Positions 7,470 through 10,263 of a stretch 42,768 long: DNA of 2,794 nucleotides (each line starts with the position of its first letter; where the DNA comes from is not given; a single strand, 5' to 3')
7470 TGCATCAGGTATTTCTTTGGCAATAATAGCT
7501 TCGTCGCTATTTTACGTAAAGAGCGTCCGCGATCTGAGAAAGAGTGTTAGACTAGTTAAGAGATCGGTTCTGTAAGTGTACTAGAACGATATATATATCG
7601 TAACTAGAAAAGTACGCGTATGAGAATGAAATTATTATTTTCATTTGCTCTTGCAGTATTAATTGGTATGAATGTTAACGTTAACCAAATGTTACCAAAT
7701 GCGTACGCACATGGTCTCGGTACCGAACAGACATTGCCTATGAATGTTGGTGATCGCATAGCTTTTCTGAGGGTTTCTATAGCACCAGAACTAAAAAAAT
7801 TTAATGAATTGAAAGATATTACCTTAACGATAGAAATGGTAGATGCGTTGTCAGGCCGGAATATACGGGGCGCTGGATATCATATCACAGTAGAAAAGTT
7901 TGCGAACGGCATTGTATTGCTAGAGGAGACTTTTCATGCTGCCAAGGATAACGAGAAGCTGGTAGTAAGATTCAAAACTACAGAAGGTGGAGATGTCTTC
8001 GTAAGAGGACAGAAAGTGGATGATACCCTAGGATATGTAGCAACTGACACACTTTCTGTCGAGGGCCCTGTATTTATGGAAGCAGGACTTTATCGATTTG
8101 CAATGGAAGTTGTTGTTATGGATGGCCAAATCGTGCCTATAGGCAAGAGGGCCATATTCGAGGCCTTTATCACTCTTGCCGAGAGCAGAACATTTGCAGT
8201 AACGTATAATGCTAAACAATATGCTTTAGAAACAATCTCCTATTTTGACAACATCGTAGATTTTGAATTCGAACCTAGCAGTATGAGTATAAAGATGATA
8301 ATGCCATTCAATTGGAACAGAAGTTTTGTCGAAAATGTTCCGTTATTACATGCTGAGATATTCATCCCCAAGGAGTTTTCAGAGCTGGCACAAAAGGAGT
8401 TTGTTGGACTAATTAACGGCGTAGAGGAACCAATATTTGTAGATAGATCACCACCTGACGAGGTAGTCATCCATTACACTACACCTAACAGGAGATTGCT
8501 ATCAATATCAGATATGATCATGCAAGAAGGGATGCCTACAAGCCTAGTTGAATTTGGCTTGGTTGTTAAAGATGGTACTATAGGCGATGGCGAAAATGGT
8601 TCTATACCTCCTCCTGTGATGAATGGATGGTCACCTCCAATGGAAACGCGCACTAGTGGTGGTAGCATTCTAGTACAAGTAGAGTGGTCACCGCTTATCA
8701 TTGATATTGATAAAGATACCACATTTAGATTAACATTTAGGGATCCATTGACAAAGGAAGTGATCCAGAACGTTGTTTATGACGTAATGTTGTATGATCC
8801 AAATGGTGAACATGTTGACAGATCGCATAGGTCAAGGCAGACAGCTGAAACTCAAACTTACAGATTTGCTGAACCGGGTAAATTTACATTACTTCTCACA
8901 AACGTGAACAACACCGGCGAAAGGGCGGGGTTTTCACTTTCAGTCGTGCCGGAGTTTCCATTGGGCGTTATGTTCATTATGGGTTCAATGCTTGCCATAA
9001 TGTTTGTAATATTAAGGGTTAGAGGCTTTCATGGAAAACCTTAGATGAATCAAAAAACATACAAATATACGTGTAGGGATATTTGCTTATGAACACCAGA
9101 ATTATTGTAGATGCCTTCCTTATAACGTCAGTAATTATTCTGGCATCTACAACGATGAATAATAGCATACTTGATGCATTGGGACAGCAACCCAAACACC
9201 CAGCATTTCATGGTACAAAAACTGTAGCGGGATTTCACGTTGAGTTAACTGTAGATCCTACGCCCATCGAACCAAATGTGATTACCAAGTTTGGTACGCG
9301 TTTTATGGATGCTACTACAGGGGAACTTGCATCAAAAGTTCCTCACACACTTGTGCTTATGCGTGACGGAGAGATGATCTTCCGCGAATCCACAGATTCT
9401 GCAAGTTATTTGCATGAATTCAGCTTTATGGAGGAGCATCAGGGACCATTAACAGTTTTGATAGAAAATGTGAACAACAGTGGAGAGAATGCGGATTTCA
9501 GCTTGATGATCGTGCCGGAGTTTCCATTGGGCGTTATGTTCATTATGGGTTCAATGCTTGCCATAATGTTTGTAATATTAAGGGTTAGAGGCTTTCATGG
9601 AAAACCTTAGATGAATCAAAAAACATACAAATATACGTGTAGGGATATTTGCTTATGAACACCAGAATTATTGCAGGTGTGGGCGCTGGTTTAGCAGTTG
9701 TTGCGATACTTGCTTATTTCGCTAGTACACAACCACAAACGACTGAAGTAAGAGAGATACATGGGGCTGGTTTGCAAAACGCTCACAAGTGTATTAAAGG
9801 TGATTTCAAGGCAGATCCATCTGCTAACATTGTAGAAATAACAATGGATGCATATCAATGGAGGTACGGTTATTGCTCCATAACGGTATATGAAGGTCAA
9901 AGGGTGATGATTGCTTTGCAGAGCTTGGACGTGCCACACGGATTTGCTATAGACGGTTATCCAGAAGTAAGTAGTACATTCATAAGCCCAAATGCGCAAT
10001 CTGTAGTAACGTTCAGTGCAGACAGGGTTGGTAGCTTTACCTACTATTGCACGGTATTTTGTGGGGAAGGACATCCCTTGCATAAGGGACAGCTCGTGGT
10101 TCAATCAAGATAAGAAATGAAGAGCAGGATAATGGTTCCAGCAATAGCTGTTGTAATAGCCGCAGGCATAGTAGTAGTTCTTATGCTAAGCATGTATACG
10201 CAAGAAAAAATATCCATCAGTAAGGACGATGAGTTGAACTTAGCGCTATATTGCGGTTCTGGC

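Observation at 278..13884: Ten-gene cell-surface copper/metal island built from one recurring Ig-like module, N-terminal-His proteins and PEF-CTERM anchors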

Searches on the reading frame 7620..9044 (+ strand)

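Call 3: search_protein_families(library=pfam, proteins=[window:7620-9044:+], max_evalue=0.1)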
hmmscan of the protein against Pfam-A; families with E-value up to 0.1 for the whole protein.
window:7620-9044:+ (474 aa): 1 family
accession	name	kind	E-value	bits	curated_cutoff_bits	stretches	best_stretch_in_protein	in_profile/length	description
PF24421.1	Ig_J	-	0.031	14.8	29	1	378-435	34-91/104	Tip attachment protein J, Ig-like domain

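Call 5: search_protein_families(library=ncbifam, proteins=[window:7620-9044:+], max_evalue=1)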
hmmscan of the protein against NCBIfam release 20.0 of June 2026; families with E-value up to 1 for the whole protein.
window:7620-9044:+ (474 aa): 1 family
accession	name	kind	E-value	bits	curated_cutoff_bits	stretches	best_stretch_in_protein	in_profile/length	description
TIGR04296.1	PEFG-CTERM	domain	0.31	10.7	25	1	442-459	1-18/30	PEFG-CTERM sorting domain-containing protein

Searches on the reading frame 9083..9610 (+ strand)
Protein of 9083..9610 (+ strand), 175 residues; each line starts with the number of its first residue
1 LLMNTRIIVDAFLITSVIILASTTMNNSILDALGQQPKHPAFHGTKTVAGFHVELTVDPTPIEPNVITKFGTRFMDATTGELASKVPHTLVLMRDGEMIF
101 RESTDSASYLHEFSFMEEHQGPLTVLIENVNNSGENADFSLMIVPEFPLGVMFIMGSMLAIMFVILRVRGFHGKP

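Call 3: search_protein_families(library=pfam, proteins=[window:9083-9610:+], max_evalue=0.1)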
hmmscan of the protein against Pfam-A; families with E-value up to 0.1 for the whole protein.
window:9083-9610:+ (175 aa): 1 family
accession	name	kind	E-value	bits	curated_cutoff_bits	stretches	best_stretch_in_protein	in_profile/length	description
PF23245.1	RRM_PARP14_2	-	0.0077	16.9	27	1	122-158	19-55/81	PARP14, second RRM domain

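Call 5: search_protein_families(library=ncbifam, proteins=[window:9083-9610:+], max_evalue=1)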
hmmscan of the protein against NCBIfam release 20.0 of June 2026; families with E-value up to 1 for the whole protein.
window:9083-9610:+ (175 aa): 2 families
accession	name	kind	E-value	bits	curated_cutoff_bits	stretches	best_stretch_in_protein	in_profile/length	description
NF047542.1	telomere_Tap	equivalog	0.072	11.8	600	1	32-79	469-514/695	telomere-associated protein Tap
NF040605.2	mycolic_FabG1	exception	0.11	12.4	420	1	102-142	47-84/233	3-oxoacyl-ACP reductase FabG1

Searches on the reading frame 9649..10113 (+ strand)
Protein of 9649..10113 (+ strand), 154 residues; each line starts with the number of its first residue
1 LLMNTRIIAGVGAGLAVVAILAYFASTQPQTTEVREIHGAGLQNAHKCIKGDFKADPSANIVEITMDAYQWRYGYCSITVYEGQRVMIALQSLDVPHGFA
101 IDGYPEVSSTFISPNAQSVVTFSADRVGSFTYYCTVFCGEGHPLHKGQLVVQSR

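Call 3: search_protein_families(library=pfam, proteins=[window:9649-10113:+], max_evalue=0.1)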
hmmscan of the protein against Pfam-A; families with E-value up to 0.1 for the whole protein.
window:9649-10113:+ (154 aa): 3 families
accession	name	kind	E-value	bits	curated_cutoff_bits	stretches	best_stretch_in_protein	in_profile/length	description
PF13473.12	Cupredoxin_1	-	0.014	15.8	27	1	60-151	21-104/104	Cupredoxin-like domain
PF07732.21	Cu-oxidase_3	-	0.015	15.8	21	1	85-134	48-98/119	Multicopper oxidase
PF00116.26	COX2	-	0.079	13.3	22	0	80-143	50-111/120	Cytochrome C oxidase subunit II, periplasmic domain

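Call 5: search_protein_families(library=ncbifam, proteins=[window:9649-10113:+], max_evalue=1)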
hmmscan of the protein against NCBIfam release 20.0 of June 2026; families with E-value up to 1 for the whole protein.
window:9649-10113:+ (154 aa): 8 families
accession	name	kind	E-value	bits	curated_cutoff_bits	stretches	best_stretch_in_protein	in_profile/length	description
TIGR04246.1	nitrous_NosZ_Gp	equivalog_domain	1.4e-11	43.4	625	1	50-152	473-577/578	Sec-dependent nitrous-oxide reductase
TIGR04244.1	nitrous_NosZ_RR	equivalog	4.8e-11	41.9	625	1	59-151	532-626/627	TAT-dependent nitrous-oxide reductase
TIGR02866.1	CoxB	equivalog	2.4e-08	33.8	147.7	1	62-153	94-193/202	cytochrome c oxidase subunit II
NF052460.1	L-NosZ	equivalog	2.7e-08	32.8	700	1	59-151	376-478/480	clade III lactonase-type nitrous-oxide reductase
NF050117.1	aa3_CtaC_Actin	exception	8.2e-06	25.2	250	1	80-143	163-224/244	aa3-type cytochrome oxidase subunit II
TIGR03096.1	nitroso_cyanin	equivalog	0.00029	20.6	142.85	1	77-138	62-122/135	nitrosocyanin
NF041074.2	quin_ox_SoxA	equivalog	0.00058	19.7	110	1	61-151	61-153/154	proton pump complex quinol oxidase subunit SoxA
TIGR02376.1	Cu_nitrite_red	equivalog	0.074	12.4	296.3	1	109-136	99-126/326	copper-containing nitrite reductase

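Call 68: search_solved_structures(query=window:9649-10113:+, max_evalue=1, show_alignments=3)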
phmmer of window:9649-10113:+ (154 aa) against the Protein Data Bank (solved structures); distinct sequences matched with E-value up to 1: 97 (the best 60 are shown).
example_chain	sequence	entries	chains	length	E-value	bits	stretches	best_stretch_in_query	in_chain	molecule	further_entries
6ptt_A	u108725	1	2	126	2.6e-08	37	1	63-152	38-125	Cytochrome c oxidase subunit 2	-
1qni_A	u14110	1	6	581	2.6e-08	37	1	49-152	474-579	NITROUS-OXIDE REDUCTASE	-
7aq0_A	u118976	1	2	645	3.2e-08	36.7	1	52-152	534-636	Nitrous-oxide reductase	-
9f8x_A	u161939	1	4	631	3.4e-08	36.6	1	49-152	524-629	Nitrous-oxide reductase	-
6tfd_A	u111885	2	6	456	3.8e-08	36.4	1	78-136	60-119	Copper-containing nitrite reductase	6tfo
6y71_A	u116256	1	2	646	5.6e-08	35.9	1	53-152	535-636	Nitrous-oxide reductase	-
3sbp_A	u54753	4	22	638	6e-08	35.8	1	53-152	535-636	Nitrous-oxide reductase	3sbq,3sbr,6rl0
6y6y_A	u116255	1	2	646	6e-08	35.8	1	53-152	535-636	Nitrous-oxide reductase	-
6y7d_A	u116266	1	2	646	6.1e-08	35.8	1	53-152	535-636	Nitrous-oxide reductase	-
6rkz_A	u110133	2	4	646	6.2e-08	35.7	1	53-152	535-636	Nitrous-oxide reductase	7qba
6y7e_A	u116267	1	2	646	6.3e-08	35.7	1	53-152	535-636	Nitrous-oxide reductase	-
6y77_A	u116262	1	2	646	6.3e-08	35.7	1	53-152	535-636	Nitrous-oxide reductase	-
7aqa_A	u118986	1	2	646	6.7e-08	35.6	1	53-152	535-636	Nitrous-oxide reductase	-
6y72_A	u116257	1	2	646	8e-08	35.4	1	53-152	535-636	Nitrous-oxide reductase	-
7apy_A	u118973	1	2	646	8.1e-08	35.4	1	53-152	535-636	Nitrous-oxide reductase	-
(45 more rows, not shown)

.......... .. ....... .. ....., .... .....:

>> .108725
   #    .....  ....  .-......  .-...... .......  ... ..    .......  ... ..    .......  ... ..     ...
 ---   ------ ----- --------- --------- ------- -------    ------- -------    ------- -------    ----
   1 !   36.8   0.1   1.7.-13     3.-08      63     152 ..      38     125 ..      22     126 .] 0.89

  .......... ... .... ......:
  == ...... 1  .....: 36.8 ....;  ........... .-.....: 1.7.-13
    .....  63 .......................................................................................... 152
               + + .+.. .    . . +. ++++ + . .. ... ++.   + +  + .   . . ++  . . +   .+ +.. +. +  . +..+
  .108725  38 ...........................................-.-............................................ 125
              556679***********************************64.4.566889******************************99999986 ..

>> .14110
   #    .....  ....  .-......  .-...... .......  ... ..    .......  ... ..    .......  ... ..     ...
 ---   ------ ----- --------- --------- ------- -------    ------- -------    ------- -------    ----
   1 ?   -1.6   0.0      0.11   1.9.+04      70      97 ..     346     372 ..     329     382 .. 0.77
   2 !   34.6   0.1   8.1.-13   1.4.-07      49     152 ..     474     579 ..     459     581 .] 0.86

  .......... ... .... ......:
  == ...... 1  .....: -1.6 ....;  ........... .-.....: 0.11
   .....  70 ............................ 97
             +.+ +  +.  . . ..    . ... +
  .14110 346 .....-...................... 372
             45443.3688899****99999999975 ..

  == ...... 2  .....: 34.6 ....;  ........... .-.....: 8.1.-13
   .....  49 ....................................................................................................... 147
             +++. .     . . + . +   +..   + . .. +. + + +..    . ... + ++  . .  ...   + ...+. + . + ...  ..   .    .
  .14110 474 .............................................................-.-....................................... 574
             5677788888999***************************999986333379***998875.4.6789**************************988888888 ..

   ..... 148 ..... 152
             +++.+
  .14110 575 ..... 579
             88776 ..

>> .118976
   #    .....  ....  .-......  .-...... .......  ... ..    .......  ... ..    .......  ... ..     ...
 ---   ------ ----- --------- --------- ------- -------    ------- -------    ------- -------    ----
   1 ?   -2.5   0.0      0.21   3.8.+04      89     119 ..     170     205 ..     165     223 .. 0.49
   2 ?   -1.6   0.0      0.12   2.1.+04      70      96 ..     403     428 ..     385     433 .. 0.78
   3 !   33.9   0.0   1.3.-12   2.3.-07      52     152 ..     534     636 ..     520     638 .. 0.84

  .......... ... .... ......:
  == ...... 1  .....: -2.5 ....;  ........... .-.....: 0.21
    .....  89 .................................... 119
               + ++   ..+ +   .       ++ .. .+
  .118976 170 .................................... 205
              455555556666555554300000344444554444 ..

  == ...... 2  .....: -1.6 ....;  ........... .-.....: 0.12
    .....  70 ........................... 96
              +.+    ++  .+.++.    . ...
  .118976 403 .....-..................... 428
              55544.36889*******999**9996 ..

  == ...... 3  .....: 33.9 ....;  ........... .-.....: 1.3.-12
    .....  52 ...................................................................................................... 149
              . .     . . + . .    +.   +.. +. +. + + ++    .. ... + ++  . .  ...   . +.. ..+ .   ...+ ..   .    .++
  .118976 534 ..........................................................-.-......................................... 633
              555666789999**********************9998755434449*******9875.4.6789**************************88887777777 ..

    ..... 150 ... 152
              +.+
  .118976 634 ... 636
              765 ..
